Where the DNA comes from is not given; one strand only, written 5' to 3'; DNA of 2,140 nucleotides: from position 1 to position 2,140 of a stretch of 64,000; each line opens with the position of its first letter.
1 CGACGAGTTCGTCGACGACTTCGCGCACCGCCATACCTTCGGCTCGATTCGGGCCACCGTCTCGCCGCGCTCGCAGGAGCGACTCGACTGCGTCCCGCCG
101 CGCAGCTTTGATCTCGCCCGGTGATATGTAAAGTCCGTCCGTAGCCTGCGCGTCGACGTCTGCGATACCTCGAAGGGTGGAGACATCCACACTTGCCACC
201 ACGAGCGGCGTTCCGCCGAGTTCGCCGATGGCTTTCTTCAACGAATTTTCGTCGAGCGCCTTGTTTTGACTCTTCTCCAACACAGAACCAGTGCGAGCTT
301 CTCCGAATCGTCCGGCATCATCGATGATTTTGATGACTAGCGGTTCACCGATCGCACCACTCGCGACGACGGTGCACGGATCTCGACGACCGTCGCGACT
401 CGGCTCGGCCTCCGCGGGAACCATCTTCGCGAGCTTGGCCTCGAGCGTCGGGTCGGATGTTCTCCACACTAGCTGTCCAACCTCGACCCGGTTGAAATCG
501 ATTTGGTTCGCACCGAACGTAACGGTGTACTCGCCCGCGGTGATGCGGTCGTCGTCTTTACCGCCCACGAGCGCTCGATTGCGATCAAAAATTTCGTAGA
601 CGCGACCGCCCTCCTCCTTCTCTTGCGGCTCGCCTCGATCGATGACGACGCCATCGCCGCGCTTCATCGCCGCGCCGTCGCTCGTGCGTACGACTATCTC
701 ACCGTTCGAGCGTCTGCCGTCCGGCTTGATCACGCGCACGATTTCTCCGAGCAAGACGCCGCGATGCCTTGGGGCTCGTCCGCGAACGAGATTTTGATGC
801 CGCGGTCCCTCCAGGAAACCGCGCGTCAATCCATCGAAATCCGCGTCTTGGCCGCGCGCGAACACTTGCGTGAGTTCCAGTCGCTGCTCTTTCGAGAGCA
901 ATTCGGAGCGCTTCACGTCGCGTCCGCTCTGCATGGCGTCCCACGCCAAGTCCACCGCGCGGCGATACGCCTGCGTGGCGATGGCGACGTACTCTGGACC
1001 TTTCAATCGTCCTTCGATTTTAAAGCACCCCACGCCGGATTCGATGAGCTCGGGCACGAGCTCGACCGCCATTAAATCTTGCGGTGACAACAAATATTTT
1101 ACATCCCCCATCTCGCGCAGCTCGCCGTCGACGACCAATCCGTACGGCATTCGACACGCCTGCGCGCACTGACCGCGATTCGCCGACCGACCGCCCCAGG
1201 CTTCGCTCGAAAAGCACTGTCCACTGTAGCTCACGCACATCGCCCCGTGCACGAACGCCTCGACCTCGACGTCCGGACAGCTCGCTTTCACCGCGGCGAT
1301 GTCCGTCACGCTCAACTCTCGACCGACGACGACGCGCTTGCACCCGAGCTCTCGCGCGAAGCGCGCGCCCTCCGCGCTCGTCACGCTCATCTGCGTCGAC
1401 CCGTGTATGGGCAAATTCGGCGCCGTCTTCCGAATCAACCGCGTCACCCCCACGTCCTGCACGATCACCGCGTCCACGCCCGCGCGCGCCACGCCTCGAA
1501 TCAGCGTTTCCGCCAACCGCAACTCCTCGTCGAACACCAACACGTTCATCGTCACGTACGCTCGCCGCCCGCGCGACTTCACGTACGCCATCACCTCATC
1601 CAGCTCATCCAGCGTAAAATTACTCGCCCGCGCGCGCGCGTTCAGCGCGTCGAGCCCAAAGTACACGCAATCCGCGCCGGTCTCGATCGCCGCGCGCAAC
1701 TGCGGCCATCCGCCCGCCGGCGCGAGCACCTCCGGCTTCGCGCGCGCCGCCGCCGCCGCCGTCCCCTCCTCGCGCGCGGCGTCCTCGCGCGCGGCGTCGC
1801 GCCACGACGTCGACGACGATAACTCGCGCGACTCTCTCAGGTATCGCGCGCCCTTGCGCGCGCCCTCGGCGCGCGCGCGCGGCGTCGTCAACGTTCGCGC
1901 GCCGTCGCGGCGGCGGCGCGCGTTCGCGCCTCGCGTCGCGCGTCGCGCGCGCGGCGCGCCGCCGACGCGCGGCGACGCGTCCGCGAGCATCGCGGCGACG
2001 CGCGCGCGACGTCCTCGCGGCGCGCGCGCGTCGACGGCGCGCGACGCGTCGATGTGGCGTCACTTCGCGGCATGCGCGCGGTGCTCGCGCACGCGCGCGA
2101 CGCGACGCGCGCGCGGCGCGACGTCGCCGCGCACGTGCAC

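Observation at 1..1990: Long-form peptidase U32 (RlhA/YdcP-like) gene in a eukaryotic nuclear context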

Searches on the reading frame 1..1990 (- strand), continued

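Call 67: search_protein_families(library=ncbifam, proteins=[P0001, P0071], max_evalue=0.001)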
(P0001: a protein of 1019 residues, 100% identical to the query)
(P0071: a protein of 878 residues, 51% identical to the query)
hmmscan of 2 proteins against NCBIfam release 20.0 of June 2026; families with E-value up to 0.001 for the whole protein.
P0001 (1019 aa): 4 families
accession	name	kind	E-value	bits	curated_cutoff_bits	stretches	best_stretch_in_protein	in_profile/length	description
NF011996.0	PRK15452.1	equivalog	8.5e-65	219.3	534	2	85-298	3-215/449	prephenate-dependent tRNA uridine(34) hydroxylase TrhP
NF047963.1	quinone_UbiU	equivalog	5.2e-51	173.7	440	2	88-281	2-198/331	ubiquinone anaerobic biosynthesis protein UbiU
NF047965.1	quinone_UbiV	equivalog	1.2e-16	61.1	275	2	107-289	28-200/292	ubiquinone anaerobic biosynthesis protein UbiV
NF011991.0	PRK15447.1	equivalog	1.3e-16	60.9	283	1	107-289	29-206/302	U32 family peptidase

P0071 (878 aa): 4 families
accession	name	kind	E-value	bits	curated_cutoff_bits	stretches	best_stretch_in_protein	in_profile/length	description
NF011996.0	PRK15452.1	equivalog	9.9e-57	192.7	534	2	4-216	3-214/449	prephenate-dependent tRNA uridine(34) hydroxylase TrhP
NF047963.1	quinone_UbiU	equivalog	7.4e-53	179.8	440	2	7-200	2-198/331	ubiquinone anaerobic biosynthesis protein UbiU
NF047965.1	quinone_UbiV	equivalog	8.4e-18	64.9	275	2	44-249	42-244/292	ubiquinone anaerobic biosynthesis protein UbiV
NF011991.0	PRK15447.1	equivalog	9.3e-18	64.6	283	2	50-208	49-206/302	U32 family peptidase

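Call 86: find_encoding_contigs(protein=P0040, flank=8000, max_places=2)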
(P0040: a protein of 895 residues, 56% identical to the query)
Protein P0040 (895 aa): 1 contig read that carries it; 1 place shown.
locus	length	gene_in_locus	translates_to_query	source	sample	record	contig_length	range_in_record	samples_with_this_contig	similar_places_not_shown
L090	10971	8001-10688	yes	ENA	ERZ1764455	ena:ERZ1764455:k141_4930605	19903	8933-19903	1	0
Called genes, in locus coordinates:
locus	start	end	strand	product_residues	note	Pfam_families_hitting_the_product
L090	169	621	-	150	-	-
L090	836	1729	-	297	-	PF13432:TPR_16 (faint), PF25474:TPR_TmcB (faint), PF13431:TPR_17 (faint), PF23914:TPR_CcmH_CycH (faint), PF13428:TPR_14 (faint), PF00515:TPR_1 (faint), PF07719:TPR_2 (faint), PF14559:TPR_19 (weak)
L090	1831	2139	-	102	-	-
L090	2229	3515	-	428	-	-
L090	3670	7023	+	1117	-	PF00168:C2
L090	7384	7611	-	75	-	-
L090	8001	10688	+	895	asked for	PF01136:Peptidase_U32, PF12392:DUF3656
